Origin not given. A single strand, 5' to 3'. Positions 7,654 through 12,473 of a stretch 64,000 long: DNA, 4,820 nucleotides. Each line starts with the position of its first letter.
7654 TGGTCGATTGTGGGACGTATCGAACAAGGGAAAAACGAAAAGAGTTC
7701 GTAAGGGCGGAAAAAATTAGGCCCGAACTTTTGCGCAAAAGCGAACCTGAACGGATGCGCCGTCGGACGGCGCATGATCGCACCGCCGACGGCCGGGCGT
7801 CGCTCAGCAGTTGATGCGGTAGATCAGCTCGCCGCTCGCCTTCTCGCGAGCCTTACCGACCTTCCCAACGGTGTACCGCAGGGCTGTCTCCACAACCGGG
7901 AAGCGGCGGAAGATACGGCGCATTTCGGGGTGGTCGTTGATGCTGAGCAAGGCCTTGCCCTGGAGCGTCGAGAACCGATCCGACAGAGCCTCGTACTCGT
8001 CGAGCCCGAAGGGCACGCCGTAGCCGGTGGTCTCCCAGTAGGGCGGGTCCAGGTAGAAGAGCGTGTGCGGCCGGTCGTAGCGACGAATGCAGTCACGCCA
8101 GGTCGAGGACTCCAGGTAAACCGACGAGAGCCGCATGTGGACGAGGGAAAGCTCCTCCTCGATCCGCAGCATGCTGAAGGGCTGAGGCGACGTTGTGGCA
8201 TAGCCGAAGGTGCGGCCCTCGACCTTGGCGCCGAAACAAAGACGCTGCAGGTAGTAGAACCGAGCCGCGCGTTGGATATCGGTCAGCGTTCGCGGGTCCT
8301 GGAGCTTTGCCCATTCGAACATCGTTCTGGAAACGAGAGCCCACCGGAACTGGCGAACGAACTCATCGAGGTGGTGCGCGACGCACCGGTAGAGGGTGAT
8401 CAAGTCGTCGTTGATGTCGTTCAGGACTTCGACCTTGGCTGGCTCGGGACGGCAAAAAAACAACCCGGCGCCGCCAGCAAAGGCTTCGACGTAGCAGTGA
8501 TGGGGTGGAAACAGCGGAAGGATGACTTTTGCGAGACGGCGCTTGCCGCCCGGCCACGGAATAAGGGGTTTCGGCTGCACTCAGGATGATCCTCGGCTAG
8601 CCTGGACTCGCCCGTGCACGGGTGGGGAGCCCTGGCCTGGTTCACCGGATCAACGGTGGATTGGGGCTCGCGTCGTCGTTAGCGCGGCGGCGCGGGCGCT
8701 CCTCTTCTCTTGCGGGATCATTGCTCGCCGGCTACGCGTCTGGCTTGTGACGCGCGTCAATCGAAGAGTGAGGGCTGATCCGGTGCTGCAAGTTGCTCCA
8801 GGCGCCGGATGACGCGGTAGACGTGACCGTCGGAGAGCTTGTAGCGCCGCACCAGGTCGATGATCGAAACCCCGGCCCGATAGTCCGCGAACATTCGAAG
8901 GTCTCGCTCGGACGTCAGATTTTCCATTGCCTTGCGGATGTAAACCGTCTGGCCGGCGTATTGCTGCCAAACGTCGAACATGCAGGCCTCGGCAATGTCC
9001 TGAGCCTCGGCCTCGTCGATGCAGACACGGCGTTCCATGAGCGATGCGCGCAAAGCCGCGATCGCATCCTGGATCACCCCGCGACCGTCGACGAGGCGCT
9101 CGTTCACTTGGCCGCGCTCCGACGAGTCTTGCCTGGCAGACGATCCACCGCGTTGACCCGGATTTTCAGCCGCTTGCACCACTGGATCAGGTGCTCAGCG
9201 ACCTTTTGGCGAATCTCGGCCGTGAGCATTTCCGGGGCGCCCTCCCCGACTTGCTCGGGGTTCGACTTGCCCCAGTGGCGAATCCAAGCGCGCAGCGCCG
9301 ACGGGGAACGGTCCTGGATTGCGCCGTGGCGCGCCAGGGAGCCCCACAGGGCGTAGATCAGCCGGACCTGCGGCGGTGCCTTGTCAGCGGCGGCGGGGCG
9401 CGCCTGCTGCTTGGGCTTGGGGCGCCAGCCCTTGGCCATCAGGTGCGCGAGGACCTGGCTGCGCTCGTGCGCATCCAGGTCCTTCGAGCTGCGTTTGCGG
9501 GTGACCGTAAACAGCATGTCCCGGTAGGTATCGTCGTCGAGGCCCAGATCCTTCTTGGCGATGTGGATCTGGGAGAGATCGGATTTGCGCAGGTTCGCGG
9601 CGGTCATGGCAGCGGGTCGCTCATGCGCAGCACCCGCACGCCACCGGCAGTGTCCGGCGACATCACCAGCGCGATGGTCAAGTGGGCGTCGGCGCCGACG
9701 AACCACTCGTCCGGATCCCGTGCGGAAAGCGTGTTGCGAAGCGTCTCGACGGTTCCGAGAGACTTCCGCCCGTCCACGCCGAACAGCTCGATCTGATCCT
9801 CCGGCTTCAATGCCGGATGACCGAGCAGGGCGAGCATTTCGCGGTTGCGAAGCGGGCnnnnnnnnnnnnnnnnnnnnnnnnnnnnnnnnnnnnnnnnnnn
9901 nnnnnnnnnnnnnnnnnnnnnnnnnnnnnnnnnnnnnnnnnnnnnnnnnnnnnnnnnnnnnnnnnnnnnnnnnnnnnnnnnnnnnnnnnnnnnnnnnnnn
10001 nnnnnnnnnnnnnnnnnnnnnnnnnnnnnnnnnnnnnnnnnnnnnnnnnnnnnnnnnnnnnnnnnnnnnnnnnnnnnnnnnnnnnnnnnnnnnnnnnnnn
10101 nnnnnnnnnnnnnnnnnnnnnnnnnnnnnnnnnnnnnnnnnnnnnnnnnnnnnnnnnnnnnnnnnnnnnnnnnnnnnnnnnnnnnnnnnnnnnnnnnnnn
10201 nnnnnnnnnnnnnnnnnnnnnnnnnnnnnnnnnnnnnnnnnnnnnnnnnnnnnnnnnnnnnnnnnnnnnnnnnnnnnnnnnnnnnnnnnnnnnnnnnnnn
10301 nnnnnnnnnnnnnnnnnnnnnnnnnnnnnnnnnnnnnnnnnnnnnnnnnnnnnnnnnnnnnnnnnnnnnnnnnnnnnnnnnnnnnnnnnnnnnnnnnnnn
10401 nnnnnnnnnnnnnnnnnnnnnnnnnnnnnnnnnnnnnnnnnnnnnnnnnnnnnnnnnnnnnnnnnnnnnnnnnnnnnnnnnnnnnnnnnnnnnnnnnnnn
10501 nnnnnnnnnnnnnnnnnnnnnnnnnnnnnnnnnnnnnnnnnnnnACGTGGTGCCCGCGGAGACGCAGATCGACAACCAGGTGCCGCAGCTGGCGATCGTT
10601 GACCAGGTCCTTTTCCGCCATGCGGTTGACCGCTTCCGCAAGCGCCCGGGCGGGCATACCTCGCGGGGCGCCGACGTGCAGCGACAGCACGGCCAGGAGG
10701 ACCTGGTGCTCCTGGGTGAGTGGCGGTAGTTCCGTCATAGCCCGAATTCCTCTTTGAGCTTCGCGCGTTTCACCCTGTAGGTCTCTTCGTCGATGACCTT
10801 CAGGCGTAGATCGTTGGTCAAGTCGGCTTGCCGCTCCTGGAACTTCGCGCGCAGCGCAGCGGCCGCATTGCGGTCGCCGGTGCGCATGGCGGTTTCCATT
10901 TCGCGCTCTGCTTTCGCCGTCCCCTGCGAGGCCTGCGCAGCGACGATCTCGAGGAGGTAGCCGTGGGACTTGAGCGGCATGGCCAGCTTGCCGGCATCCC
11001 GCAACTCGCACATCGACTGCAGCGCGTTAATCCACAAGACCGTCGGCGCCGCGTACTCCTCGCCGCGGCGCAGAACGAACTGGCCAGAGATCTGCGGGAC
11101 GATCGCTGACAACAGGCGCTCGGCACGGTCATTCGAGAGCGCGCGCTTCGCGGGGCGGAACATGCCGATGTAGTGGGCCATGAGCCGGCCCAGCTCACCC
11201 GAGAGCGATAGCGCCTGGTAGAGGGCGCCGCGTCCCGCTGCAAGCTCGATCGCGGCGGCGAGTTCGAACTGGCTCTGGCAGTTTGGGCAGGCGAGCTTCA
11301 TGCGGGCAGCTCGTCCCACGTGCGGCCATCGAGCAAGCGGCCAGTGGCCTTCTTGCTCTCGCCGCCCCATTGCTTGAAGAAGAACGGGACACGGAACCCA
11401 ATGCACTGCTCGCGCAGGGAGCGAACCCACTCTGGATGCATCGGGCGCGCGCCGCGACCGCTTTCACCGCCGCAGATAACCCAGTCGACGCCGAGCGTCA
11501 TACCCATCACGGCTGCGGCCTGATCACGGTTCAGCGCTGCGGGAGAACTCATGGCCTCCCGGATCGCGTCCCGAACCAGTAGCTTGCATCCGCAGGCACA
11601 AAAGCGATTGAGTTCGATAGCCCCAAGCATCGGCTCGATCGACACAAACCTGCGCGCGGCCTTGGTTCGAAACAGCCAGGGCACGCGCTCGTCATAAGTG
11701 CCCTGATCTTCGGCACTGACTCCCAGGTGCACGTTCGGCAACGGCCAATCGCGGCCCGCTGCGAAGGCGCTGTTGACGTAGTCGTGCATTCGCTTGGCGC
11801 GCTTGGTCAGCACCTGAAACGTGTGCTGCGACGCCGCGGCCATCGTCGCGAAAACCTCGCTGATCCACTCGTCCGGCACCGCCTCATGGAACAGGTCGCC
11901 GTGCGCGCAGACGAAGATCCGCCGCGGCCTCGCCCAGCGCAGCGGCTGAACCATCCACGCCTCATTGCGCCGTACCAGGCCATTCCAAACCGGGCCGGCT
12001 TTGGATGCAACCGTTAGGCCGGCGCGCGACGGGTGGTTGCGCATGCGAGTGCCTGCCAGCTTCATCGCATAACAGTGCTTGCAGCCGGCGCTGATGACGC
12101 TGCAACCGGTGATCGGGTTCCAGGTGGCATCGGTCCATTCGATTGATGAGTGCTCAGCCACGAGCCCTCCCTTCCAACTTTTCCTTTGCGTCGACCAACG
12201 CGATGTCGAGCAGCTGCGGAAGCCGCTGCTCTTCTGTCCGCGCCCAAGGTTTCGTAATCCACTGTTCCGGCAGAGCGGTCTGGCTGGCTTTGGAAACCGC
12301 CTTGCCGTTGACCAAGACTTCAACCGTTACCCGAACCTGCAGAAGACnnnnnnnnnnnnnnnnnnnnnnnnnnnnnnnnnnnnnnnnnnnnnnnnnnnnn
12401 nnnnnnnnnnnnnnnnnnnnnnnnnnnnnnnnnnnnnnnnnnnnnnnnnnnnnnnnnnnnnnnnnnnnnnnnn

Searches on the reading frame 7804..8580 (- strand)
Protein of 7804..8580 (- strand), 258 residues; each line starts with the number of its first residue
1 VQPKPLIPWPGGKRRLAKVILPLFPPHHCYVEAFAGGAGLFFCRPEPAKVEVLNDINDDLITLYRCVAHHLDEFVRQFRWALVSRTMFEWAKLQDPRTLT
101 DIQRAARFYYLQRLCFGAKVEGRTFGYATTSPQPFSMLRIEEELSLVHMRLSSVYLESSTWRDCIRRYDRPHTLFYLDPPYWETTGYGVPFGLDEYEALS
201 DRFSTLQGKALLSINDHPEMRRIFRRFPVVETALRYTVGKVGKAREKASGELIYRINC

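Call 35: search_protein_families(library=pfam, proteins=[window:7804-8580:-], max_evalue=0.01)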
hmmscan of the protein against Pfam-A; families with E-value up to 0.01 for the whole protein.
window:7804-8580:- (258 aa): 1 family
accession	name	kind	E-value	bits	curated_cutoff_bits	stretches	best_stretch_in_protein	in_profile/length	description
PF02086.21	MethyltransfD12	-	5.1e-23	82.5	22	1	9-225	1-240/253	D12 class N6 adenine-specific DNA methyltransferase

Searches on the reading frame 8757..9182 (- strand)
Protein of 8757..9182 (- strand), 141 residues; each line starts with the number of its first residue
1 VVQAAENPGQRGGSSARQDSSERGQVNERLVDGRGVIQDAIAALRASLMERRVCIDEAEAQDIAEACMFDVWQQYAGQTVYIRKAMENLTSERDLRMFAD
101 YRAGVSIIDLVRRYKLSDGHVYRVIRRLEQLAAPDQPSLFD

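Call 55: search_protein_families(library=pfam, proteins=[window:8757-9182:-], max_evalue=0.01)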
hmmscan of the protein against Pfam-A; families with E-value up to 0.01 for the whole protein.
window:8757-9182:- (141 aa): 2 families
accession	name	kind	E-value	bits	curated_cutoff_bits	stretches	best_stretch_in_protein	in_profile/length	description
PF08765.17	Mor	-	2e-15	57.1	24.9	1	37-131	7-98/107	Mor transcription activator family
PF13518.12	HTH_28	-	0.004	17.7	25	1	96-130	4-38/52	Helix-turn-helix domain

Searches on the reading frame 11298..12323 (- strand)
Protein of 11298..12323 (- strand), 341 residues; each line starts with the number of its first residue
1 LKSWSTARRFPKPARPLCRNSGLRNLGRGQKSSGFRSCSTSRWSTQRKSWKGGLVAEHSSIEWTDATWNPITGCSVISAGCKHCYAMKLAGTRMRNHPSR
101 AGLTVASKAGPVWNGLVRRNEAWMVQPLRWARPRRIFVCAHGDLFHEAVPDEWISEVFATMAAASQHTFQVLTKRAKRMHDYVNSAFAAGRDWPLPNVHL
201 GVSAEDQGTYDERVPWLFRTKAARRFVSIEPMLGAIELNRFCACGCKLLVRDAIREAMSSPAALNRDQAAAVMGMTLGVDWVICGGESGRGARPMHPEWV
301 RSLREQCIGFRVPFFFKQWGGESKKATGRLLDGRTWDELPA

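Call 35: search_protein_families(library=pfam, proteins=[window:11298-12323:-], max_evalue=0.01)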
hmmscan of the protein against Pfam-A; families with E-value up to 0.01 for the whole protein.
window:11298-12323:- (341 aa): 1 family
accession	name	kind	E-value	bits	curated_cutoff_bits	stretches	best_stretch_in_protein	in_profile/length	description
PF07505.17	DUF5131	-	2.5e-88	296.1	28.9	1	59-340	2-243/243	Protein of unknown function (DUF5131)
